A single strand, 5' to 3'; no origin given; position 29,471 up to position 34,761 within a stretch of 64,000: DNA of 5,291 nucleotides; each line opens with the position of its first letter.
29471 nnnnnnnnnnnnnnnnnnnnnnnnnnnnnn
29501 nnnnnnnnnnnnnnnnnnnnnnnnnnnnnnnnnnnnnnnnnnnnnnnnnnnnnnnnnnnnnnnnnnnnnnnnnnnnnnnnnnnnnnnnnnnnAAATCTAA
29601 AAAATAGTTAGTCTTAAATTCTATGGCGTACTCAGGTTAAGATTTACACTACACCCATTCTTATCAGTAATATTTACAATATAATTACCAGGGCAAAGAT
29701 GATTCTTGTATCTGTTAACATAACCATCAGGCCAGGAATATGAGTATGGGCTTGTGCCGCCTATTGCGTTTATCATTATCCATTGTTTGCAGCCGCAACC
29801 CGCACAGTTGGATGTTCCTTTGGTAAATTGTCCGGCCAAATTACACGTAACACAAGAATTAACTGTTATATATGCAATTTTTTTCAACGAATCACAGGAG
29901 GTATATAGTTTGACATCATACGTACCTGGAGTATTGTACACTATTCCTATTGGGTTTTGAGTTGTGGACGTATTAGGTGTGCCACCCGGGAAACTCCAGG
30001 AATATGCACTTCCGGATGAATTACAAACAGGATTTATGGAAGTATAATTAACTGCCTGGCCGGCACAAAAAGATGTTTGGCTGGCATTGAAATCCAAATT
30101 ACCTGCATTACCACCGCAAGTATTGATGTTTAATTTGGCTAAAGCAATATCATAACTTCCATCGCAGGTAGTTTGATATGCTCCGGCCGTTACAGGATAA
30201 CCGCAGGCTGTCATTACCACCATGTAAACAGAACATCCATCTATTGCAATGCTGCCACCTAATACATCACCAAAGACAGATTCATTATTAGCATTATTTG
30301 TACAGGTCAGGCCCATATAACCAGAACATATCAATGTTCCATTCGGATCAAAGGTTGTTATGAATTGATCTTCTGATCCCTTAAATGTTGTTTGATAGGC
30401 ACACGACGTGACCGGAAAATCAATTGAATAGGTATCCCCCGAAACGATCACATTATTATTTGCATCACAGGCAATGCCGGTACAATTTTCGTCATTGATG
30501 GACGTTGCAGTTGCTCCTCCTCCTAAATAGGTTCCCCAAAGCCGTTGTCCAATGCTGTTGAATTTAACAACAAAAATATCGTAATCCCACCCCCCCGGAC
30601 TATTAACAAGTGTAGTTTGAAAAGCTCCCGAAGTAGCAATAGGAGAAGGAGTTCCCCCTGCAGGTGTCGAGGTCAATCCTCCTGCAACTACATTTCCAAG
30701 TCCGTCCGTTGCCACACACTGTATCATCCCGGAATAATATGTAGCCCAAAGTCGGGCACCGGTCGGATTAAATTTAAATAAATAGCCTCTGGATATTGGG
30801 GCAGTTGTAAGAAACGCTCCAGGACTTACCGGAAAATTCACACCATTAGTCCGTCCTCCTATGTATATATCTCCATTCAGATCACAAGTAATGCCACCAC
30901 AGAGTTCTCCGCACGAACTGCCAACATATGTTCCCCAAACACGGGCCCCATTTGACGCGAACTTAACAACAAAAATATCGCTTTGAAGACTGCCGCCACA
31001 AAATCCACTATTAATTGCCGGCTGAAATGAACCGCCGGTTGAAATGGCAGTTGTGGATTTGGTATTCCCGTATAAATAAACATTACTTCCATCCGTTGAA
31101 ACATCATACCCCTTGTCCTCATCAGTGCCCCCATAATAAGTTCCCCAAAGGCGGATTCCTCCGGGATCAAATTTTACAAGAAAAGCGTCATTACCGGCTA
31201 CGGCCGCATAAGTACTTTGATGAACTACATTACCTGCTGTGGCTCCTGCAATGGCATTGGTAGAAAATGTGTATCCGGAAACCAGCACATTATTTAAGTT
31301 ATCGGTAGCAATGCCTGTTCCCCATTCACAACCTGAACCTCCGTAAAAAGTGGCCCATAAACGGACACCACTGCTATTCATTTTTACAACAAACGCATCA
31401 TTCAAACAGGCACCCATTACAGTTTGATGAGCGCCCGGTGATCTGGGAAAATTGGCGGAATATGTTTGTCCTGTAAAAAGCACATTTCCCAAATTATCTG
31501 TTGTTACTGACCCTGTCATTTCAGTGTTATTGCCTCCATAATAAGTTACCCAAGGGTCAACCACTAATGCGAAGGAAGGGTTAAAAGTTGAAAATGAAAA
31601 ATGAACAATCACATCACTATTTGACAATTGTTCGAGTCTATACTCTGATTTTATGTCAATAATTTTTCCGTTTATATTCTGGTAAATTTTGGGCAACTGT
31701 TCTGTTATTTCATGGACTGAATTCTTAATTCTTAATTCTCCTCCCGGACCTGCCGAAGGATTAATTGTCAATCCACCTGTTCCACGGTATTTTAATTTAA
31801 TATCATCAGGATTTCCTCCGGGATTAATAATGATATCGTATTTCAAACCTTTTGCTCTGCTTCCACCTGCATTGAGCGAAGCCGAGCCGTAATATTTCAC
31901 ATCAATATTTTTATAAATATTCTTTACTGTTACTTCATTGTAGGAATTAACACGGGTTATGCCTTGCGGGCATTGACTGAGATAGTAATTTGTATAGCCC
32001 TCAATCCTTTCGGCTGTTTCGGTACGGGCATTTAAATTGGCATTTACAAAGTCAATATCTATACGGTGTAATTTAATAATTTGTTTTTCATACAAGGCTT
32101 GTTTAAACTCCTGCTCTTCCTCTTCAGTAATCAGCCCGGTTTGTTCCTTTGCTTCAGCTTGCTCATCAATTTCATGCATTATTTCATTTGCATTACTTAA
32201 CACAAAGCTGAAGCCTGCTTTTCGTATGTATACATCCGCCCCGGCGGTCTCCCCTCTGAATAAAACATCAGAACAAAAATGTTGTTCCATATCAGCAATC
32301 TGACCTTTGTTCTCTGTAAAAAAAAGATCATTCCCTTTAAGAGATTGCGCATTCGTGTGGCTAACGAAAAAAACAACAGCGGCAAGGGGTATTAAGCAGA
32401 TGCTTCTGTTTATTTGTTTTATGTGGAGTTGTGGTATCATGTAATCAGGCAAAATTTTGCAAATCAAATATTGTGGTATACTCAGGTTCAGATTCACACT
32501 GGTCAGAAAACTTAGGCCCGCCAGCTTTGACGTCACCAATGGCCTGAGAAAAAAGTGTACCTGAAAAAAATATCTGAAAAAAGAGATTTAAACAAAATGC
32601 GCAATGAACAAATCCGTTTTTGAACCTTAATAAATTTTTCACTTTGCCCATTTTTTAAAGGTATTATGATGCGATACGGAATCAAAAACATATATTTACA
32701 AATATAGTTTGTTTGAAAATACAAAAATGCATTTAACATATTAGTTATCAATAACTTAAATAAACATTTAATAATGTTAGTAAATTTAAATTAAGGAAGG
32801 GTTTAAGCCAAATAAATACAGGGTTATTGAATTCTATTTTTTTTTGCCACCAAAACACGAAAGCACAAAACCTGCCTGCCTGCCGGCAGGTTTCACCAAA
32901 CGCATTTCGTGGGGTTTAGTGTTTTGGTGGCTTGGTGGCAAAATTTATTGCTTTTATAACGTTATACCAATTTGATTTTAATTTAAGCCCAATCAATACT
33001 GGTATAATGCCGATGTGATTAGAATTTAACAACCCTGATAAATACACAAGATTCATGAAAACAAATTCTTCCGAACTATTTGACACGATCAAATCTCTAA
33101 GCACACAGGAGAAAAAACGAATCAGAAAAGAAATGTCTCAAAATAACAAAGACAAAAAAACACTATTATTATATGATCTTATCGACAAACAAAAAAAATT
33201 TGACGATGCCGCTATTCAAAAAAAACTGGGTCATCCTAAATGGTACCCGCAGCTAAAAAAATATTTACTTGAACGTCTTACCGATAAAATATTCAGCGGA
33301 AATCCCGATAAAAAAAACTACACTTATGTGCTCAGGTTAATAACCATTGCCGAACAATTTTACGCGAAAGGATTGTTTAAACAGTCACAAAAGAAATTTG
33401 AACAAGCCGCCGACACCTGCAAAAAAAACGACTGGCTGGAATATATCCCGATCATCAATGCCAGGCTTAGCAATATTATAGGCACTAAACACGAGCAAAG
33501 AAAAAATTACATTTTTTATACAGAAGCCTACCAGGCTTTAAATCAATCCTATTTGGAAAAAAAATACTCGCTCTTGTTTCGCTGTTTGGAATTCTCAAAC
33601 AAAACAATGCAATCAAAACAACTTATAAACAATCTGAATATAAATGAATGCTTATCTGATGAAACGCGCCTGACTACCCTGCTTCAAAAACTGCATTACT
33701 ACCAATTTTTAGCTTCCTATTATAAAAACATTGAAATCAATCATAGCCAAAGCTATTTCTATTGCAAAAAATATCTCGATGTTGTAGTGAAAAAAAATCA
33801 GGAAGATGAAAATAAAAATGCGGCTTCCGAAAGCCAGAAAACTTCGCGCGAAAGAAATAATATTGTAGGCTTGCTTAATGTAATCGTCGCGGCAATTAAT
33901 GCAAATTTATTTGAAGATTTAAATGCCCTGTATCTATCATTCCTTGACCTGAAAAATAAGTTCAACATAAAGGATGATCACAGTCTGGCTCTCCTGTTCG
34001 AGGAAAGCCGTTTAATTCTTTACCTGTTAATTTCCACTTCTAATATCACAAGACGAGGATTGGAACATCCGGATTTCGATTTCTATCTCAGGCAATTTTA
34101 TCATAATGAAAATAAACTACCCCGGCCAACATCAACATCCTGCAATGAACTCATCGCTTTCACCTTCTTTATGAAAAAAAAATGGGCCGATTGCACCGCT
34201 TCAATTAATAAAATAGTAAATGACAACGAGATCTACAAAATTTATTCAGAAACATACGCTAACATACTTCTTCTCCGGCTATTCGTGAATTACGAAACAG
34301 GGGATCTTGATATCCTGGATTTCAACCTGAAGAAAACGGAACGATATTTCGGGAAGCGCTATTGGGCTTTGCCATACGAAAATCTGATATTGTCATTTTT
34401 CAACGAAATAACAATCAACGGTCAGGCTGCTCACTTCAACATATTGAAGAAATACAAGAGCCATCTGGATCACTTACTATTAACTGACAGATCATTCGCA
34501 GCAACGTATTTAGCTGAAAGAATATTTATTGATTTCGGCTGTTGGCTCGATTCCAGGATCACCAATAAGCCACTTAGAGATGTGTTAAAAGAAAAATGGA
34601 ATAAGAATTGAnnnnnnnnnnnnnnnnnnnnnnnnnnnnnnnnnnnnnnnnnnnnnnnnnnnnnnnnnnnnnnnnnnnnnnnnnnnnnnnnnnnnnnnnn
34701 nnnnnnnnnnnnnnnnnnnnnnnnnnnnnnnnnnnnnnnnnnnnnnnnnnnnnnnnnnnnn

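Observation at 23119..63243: Invariant ~70-aa cysteine-rich C-terminal module on eight secreted proteins: candidate undescribed sorting/anchoring domain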

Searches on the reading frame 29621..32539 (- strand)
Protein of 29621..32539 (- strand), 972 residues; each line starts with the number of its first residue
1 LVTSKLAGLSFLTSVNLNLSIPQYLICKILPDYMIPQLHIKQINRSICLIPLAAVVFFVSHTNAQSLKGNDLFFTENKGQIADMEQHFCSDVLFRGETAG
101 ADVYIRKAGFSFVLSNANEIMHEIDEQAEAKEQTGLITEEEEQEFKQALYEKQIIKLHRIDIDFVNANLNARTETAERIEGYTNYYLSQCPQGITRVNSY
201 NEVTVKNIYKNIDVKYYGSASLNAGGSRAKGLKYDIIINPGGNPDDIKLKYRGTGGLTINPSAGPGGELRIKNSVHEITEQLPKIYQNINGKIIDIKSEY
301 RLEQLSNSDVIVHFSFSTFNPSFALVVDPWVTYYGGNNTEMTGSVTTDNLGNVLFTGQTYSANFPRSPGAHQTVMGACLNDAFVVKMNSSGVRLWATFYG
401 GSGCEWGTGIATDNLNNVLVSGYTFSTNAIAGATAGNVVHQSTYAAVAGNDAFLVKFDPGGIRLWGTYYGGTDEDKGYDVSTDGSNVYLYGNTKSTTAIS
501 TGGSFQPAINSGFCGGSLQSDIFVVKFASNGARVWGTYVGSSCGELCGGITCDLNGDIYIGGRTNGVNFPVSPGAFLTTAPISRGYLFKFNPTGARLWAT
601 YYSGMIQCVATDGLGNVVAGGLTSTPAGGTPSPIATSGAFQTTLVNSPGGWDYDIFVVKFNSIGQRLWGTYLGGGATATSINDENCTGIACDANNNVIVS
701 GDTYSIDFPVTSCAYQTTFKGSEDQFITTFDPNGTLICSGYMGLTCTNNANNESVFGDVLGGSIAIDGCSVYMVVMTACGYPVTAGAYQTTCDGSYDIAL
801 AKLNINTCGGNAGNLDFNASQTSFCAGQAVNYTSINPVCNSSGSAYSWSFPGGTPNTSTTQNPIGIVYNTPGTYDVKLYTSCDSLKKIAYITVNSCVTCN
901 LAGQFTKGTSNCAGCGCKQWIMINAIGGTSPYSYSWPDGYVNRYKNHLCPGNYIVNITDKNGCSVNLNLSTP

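Call 4: search_protein_families(library=pfam, proteins=[window:29621-32539:-], max_evalue=0.01)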
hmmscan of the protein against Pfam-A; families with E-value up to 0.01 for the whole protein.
window:29621-32539:- (972 aa): 4 families
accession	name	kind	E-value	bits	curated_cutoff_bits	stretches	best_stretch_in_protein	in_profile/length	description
PF25778.1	DUF7948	-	1.1e-50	173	27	1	74-330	1-214/214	Domain of unknown function (DUF7948)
PF06739.17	SBBP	-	9.2e-14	51.6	20.5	2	535-570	2-38/38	Beta-propeller repeat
PF00801.26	PKD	-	3.2e-07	30.7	23.5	1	815-879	2-64/80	PKD domain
PF18911.6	PKD_4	-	0.00032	21.1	27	1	821-881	11-69/85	PKD domain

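Call 5: search_protein_families(library=ncbifam, proteins=[window:29621-32539:-], max_evalue=0.01)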
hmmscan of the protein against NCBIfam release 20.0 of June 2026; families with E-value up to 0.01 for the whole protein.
window:29621-32539:- (972 aa): 1 family
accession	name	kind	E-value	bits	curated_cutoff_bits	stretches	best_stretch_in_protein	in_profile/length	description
NF047494.1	Lepto_SBBP_lipo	equivalog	8.3e-24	84.1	400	3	519-624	279-386/466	SBBP repeat beta-propeller lipoprotein, LipL53 family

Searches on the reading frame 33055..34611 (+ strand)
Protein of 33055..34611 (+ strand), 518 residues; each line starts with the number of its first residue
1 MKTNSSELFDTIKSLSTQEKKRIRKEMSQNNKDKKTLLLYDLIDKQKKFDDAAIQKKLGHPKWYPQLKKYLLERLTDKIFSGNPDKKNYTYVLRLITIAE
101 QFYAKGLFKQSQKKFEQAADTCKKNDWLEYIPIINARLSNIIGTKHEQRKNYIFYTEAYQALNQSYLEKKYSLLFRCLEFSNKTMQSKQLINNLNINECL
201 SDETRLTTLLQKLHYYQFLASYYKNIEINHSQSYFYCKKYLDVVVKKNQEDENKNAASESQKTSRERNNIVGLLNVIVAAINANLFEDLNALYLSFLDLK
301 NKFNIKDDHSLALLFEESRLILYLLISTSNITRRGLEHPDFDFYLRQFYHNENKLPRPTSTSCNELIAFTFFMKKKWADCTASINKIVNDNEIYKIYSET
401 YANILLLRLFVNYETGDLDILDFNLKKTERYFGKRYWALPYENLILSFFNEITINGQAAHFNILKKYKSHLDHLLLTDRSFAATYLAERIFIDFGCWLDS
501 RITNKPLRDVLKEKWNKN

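Call 8: search_protein_families(library=pfam, proteins=[window:33055-34611:+], max_evalue=0.001)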
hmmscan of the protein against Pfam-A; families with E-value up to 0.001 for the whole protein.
window:33055-34611:+ (518 aa): 0 families

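Call 28: search_protein_families(library=pfam, proteins=[window:33055-34611:+], max_evalue=5)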
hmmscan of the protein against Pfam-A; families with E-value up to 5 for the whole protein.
window:33055-34611:+ (518 aa): 0 families

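Call 42: find_homologous_proteins(query=window:33055-34611:+, max_evalue=0.00001)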
Query window:33055-34611:+ (518 aa): 9 proteins with E <= 0.00001 among 8000 candidates.
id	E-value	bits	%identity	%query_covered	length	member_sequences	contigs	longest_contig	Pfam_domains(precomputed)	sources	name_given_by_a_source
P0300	0.0e+0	1152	100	100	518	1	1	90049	-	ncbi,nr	ncbi:MAG: hypothetical protein HYU69_00460 [Bacteroidetes bacterium]|nr:hypothetical protein [Bacter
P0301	9.0e-274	927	81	100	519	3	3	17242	-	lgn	-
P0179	2.9e-200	685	62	100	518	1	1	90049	-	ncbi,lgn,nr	ncbi:MAG: hypothetical protein HYU69_00505 [Bacteroidetes bacterium]|nr:hypothetical protein [Bacter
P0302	5.1e-196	671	60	99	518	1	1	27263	-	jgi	jgi:hypothetical protein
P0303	5.5e-196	671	61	100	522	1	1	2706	-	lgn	-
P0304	4.2e-180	618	55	99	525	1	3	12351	-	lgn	-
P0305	3.4e-178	612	56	100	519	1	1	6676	-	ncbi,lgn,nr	ncbi:MAG: hypothetical protein HYU69_15965 [Bacteroidetes bacterium]|nr:hypothetical protein [Bacter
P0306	1.3e-177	610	56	100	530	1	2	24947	-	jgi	jgi:hypothetical protein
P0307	2.9e-94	335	38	100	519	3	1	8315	-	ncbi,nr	ncbi:MAG: hypothetical protein JNL63_12110 [Bacteroidia bacterium]|nr:hypothetical protein [Bacteroi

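Call 45: search_solved_structures(query=A4, max_evalue=10)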
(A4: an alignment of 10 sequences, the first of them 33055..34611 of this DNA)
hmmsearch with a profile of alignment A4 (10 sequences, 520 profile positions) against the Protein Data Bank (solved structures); distinct sequences matched with E-value up to 10: 1.
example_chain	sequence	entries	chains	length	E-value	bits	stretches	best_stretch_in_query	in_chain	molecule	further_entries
3f4b_A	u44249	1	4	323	0.072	15.1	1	22-83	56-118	Enoyl-acyl carrier protein reductase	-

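Call 46: search_protein_families(library=ncbifam, proteins=[window:33055-34611:+], max_evalue=1)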
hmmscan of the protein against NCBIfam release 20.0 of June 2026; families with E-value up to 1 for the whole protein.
window:33055-34611:+ (518 aa): 2 families
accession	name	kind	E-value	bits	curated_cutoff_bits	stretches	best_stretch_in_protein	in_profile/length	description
NF058569.1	BT_2802_fam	domain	4.6e-17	62.2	550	2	366-511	361-502/502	BT2802 family ribose utilization protein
NF052597.1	FILTED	domain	0.39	11.1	40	1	244-286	24-70/110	FILTED domain-containing surface protein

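Call 55: predict_structure(alignment_id=A4)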
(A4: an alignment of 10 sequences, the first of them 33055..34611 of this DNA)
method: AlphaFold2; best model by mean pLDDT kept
length: 518 residues; sequences in the alignment: 10
mean_pLDDT: 81.7   pTM: 0.67
mean pLDDT of the five models: 81.7, 79.6, 79.1, 75.1, 70.6
residues with pLDDT >= 90: 176; 70-90: 245; 50-70: 77; < 50: 20
segments of 3 or more residues with pLDDT < 50: 1-3, 81-84, 145-156
pLDDT, mean of each block of 10 residues (from residue 1): 62 78 78 78 85 82 78 69 55 68 67 82 75 64 50 49 69 76 61 79 86 92 86 95 91 73 88 94 89 94 82 90 91 87 90 86 92 94 93 84 94 91 96 88 94 86 95 89 69 90 93 84
secondary structure, 60 per line:
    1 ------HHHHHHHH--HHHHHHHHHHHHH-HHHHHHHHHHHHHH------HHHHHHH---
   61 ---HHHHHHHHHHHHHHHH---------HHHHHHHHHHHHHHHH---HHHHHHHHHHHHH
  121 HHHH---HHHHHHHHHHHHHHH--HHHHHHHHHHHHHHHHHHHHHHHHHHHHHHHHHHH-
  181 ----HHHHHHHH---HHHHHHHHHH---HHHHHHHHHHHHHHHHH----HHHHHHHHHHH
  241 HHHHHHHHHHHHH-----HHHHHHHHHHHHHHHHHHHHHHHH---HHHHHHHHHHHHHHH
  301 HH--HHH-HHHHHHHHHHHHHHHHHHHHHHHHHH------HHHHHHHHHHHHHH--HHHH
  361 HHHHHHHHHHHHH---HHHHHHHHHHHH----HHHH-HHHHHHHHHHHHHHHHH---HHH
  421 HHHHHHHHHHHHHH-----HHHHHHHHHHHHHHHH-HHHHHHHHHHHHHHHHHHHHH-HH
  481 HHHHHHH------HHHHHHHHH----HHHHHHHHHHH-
elements in order: H7-14 H17-29 H31-44 H51-57 H64-79 H89-104 H108-124 H128-142 H145-179 H185-192 H196-205 H209-225 H230-253 H259-282 H286-302 H309-334 H341-354 H357-373 H377-388 H393-396 H398-414 H418-434 H440-455 H457-477 H479-487 H494-502 H507-517
